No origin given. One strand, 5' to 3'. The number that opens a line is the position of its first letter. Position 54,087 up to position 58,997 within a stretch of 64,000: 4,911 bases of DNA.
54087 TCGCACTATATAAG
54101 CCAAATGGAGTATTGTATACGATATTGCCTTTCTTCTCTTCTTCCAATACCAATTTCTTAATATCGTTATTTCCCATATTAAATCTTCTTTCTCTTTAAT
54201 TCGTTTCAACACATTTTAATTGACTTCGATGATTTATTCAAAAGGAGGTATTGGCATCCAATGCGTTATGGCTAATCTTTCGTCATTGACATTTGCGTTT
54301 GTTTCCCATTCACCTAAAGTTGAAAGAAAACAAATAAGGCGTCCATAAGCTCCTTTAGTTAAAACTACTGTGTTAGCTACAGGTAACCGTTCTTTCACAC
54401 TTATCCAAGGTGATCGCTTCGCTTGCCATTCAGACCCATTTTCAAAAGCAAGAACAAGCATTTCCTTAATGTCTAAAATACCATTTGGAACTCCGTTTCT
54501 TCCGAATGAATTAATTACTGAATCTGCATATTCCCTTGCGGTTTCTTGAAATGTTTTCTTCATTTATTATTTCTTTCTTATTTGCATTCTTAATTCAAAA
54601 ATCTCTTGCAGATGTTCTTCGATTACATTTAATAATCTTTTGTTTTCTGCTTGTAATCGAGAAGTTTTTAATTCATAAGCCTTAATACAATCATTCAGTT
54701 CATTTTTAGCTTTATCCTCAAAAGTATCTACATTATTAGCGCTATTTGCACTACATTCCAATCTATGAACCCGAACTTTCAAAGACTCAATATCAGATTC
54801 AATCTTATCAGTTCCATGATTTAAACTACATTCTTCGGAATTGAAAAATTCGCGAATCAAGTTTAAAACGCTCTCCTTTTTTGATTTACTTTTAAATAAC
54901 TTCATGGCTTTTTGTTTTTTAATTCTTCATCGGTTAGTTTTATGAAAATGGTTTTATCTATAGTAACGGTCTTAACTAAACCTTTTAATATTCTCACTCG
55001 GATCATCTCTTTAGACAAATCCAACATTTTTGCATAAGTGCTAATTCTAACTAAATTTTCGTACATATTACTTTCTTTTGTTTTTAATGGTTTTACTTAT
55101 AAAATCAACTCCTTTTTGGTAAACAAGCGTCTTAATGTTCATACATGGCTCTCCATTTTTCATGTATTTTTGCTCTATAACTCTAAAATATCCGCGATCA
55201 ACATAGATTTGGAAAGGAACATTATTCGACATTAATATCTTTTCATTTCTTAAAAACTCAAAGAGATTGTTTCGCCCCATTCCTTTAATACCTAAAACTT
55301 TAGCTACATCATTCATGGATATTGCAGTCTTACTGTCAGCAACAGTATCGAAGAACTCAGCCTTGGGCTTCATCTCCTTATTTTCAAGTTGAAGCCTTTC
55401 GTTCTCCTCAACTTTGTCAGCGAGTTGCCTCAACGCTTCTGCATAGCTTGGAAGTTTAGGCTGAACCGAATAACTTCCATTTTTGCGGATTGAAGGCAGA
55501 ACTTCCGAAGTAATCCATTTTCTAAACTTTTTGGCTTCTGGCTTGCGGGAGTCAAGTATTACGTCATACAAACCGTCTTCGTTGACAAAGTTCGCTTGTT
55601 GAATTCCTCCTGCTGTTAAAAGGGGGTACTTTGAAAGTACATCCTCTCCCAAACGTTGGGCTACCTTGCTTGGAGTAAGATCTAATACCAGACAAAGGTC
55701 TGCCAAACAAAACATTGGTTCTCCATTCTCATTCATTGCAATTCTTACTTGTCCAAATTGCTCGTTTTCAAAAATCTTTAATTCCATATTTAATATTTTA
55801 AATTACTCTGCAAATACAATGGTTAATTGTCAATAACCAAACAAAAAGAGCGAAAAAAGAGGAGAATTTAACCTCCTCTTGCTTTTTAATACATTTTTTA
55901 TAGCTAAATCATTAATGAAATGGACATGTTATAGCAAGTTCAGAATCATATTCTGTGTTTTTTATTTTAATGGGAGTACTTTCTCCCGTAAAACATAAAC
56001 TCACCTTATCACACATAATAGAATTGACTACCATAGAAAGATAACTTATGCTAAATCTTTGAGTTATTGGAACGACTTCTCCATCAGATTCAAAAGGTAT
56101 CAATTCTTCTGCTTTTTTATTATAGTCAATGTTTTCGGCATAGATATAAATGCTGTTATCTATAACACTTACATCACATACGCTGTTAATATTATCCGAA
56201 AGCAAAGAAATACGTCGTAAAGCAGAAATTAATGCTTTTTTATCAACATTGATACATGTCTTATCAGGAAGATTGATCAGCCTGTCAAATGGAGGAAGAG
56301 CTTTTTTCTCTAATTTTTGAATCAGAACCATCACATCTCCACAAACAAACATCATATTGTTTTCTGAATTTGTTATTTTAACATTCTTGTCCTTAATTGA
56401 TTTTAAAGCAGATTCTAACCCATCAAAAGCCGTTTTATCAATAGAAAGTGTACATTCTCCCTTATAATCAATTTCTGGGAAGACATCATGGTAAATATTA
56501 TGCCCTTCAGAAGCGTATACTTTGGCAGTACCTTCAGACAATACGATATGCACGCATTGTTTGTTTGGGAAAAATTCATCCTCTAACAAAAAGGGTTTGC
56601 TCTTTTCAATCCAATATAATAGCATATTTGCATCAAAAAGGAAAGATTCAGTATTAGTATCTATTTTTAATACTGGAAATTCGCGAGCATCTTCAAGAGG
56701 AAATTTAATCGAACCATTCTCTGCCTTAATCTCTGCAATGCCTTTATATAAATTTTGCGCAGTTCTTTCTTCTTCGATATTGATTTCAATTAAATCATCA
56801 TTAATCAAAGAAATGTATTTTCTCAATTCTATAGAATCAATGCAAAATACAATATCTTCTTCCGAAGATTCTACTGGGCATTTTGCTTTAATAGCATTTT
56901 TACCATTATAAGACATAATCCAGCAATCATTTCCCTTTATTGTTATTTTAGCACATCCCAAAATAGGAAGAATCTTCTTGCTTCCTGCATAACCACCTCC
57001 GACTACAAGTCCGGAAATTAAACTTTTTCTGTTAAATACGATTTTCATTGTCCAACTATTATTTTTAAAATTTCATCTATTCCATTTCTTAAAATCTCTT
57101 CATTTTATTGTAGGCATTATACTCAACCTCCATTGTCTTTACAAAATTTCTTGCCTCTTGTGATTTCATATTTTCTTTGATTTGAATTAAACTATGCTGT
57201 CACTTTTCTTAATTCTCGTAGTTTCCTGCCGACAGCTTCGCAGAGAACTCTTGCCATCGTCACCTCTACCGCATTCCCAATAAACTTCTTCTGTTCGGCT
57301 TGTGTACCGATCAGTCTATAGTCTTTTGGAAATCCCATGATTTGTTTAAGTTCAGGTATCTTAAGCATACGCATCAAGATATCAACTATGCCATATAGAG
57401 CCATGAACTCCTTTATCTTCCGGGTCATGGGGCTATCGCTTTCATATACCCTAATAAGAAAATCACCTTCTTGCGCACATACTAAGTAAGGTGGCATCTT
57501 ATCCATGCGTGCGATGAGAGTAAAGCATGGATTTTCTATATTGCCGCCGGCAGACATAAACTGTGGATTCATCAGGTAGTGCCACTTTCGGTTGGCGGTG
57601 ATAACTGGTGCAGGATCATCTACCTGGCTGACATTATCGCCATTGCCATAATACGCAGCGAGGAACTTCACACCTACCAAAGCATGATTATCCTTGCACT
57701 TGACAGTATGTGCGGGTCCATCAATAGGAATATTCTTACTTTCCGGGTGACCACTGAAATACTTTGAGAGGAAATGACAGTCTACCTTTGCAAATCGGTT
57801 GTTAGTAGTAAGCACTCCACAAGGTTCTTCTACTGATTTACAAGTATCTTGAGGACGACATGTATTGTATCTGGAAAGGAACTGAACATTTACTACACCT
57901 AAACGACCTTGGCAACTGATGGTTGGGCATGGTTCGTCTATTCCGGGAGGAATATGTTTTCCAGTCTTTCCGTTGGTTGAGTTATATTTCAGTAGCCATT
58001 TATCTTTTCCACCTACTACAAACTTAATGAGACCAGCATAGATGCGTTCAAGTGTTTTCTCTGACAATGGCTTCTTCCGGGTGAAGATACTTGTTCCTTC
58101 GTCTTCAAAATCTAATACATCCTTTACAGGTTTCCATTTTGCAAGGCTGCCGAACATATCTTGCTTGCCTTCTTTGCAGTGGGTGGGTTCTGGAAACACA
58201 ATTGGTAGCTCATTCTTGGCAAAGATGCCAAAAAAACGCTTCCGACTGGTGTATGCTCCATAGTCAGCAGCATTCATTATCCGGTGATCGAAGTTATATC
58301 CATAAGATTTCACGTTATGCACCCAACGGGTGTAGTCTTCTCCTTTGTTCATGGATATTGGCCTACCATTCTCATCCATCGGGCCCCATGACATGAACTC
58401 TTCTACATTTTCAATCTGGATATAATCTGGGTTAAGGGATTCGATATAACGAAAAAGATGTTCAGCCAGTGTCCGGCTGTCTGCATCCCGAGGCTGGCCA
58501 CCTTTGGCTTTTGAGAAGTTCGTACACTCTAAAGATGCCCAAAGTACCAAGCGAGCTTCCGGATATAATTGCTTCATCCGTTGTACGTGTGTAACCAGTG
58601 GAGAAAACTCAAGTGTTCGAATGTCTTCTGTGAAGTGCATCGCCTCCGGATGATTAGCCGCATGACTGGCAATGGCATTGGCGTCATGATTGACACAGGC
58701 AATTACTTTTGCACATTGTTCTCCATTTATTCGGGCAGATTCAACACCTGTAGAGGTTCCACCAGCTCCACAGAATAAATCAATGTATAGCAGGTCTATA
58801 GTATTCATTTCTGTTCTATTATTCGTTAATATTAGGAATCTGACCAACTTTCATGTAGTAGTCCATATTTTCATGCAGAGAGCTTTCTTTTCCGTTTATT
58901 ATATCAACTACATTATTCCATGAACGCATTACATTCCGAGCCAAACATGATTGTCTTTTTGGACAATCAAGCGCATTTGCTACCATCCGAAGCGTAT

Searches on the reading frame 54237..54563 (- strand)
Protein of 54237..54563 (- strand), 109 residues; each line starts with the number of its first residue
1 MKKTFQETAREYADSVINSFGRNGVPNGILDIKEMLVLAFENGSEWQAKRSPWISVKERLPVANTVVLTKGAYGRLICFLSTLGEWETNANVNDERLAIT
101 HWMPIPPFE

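Call 38: search_protein_families(library=pfam, proteins=[window:54237-54563:-], max_evalue=0.01)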
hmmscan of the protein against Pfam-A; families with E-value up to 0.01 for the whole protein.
window:54237-54563:- (109 aa): 1 family
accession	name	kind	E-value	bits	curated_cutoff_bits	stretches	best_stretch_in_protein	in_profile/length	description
PF04448.17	DUF551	-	1.7e-06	29.2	22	1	53-106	2-64/68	Protein of unknown function (DUF551)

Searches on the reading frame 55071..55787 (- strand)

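Call 39: search_protein_families(library=pfam, proteins=[window:55071-55787:-], max_evalue=0.01)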
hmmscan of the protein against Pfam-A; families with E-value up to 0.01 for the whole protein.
window:55071-55787:- (239 aa): 2 families
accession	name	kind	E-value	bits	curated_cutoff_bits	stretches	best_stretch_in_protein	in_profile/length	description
PF03374.19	ANT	-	5e-27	94.8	25.3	1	135-236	3-107/108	Phage antirepressor protein KilAC domain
PF02498.22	Bro-N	-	3.8e-20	72.7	25.6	1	13-98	1-96/96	BRO family, N-terminal domain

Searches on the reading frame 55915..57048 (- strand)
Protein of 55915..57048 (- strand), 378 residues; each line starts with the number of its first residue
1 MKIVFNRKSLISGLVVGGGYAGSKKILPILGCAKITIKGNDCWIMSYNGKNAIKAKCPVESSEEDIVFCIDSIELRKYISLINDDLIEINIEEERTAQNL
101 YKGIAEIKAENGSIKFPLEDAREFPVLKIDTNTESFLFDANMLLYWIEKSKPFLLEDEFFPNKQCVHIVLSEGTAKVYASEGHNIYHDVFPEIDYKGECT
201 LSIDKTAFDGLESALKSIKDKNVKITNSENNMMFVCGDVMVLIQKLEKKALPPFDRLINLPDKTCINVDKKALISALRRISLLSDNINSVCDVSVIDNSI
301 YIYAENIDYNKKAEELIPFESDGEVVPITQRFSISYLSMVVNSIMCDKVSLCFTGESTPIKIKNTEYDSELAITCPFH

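Call 39: search_protein_families(library=pfam, proteins=[window:55915-57048:-], max_evalue=0.01)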
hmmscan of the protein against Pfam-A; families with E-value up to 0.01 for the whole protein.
window:55915-57048:- (378 aa): 2 families
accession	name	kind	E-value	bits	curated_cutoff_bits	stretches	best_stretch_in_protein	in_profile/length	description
PF02768.20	DNA_pol3_beta_3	-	2.5e-13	50.3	27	1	263-369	9-112/121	DNA polymerase III beta subunit, C-terminal domain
PF00712.24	DNA_pol3_beta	-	0.00084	19.9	24.4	0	1-96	1-96/120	DNA polymerase III beta subunit, N-terminal domain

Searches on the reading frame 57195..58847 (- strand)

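Call 39: search_protein_families(library=pfam, proteins=[window:57195-58847:-], max_evalue=0.01)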
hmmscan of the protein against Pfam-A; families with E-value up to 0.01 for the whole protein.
window:57195-58847:- (551 aa): 1 family
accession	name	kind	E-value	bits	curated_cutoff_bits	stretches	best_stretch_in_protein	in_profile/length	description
PF00145.23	DNA_methylase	-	3.3e-30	106.1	22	2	22-246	4-194/324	C-5 cytosine-specific DNA methylase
